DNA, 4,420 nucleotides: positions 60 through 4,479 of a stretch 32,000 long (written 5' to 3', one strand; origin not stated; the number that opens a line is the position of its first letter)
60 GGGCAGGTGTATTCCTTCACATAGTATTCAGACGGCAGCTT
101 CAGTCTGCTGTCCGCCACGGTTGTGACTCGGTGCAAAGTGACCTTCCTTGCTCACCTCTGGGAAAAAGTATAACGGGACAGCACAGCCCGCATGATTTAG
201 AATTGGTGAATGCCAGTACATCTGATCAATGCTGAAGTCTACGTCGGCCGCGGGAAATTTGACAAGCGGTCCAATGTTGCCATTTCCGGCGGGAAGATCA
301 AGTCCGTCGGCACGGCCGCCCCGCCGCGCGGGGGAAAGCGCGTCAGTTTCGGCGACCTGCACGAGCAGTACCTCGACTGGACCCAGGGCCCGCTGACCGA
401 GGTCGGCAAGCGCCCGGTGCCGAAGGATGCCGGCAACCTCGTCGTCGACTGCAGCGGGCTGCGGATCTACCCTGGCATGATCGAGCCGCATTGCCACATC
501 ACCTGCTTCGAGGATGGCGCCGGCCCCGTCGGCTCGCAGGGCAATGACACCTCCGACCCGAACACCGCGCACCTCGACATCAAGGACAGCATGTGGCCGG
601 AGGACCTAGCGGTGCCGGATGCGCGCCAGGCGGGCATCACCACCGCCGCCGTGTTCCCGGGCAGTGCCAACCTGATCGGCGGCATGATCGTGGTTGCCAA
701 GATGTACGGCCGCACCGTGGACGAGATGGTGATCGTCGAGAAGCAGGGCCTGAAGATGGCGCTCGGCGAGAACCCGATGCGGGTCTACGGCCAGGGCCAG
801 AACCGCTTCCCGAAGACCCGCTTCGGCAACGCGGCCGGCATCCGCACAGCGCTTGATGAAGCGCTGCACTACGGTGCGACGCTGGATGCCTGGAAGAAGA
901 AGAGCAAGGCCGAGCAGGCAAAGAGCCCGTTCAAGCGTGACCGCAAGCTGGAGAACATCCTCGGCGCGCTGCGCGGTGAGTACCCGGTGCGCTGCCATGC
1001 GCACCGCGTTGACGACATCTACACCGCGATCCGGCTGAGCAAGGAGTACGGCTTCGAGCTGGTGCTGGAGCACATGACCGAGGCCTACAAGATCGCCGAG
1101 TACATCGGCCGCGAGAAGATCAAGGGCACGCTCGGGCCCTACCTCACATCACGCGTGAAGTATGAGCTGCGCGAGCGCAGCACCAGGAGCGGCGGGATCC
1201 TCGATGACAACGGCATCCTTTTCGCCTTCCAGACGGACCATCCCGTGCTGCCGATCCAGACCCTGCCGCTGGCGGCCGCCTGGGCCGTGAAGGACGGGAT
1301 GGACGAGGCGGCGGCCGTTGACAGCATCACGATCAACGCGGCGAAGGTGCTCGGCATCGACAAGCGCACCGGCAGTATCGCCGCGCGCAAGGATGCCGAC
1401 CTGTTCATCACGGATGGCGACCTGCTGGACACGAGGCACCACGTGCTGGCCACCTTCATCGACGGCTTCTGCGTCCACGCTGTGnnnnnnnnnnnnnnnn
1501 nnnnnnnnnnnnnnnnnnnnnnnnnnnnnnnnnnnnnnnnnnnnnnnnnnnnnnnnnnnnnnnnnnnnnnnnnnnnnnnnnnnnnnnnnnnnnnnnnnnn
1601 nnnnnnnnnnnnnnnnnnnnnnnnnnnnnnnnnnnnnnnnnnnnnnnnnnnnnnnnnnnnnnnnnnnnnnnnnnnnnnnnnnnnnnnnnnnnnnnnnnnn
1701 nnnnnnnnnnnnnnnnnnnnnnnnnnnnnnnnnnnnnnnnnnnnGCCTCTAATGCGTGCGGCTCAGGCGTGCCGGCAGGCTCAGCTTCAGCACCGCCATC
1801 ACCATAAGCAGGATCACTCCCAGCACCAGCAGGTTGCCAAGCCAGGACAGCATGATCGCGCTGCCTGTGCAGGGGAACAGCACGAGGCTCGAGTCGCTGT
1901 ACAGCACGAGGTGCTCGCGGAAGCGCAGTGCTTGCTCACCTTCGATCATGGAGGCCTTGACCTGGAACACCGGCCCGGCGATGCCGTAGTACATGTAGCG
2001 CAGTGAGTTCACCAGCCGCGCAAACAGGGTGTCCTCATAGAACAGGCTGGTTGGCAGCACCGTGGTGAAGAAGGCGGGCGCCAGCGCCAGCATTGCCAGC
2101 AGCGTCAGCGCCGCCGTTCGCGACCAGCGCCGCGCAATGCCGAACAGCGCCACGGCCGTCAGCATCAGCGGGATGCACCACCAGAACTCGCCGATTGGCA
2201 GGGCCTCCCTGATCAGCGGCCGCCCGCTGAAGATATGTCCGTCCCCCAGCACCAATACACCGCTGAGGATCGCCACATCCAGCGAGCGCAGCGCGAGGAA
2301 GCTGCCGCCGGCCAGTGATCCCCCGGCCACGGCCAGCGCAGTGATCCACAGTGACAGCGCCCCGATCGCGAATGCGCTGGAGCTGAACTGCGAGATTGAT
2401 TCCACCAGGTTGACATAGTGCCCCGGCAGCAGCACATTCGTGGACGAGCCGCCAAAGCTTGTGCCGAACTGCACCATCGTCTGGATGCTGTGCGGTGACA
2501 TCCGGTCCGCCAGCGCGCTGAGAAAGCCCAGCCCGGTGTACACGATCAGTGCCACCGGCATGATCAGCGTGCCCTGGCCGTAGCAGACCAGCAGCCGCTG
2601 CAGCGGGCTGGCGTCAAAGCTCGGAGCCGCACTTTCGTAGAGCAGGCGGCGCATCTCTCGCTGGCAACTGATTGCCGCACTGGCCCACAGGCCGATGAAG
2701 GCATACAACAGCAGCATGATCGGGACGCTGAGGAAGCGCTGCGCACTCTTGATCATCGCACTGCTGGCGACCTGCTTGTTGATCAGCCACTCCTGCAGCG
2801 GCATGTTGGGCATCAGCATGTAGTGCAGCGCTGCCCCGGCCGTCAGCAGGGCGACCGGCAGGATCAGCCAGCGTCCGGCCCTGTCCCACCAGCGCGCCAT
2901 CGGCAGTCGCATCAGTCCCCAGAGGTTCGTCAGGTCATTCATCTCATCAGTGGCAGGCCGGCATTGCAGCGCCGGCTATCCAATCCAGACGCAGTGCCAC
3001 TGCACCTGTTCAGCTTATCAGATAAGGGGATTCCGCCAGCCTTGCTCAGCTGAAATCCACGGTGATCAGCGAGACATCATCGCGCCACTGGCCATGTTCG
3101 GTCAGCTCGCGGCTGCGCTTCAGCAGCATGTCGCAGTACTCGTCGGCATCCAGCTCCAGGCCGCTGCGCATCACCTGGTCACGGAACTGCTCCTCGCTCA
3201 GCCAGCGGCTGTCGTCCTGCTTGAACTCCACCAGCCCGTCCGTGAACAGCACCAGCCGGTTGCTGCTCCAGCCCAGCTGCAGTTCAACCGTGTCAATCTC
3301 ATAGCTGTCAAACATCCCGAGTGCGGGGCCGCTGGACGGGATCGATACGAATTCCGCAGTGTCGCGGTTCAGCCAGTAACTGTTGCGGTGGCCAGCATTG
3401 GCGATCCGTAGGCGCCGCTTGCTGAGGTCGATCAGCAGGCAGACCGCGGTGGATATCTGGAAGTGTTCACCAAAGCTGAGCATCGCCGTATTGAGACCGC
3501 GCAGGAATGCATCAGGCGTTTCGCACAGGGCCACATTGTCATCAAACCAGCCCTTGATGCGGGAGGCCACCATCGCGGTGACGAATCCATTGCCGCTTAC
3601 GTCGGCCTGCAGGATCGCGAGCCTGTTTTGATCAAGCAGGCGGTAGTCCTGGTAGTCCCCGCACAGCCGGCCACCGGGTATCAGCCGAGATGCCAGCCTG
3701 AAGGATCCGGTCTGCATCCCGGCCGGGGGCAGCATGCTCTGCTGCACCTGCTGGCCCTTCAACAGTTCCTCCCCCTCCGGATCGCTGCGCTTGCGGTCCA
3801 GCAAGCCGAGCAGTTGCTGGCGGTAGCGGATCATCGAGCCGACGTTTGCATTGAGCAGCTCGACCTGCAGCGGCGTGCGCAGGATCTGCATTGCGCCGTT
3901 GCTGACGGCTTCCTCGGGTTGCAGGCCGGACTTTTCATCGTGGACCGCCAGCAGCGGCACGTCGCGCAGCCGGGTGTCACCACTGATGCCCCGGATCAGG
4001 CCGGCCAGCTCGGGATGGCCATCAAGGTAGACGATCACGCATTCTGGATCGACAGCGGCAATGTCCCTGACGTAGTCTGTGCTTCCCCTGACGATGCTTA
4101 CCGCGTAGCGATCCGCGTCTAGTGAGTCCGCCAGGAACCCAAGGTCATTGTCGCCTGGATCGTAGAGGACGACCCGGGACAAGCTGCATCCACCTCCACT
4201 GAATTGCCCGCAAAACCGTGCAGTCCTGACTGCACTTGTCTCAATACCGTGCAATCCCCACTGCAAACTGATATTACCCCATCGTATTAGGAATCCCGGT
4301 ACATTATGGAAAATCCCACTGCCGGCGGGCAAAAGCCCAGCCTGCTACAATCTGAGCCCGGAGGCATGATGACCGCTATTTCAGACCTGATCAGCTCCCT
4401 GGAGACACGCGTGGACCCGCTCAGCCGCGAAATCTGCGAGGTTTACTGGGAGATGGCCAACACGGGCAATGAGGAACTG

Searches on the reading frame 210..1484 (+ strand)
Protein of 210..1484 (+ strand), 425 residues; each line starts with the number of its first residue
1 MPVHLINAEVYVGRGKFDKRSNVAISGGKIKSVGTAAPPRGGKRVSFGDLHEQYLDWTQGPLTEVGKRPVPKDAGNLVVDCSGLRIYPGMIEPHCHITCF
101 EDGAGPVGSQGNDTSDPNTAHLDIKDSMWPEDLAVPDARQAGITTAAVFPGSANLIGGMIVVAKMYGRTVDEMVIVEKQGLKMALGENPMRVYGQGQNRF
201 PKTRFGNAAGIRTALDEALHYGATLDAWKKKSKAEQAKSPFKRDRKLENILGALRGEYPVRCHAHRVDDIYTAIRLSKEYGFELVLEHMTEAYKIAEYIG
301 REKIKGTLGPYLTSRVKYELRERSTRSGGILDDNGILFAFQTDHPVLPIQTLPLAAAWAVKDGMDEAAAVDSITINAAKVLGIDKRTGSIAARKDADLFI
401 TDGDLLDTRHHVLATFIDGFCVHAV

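Call 40: search_protein_families(library=pfam, proteins=[window:210-1484:+], max_evalue=0.001)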
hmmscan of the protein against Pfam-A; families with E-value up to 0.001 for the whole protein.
window:210-1484:+ (425 aa): 2 families
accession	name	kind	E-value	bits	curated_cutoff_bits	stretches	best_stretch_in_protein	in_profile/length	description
PF01979.26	Amidohydro_1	-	4.8e-14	52.8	25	1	87-413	3-323/345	Amidohydrolase family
PF07969.17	Amidohydro_3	-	5.7e-13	49.6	29.7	1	310-422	342-471/472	Amidohydrolase family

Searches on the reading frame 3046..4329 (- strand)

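Call 40: search_protein_families(library=pfam, proteins=[window:3046-4329:-], max_evalue=0.001)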
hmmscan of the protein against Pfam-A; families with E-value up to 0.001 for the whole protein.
window:3046-4329:- (427 aa): 1 family
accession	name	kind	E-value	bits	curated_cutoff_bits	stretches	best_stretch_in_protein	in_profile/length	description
PF07228.17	SpoIIE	-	3.5e-34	118.9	25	1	234-426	2-191/192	Stage II sporulation protein E (SpoIIE)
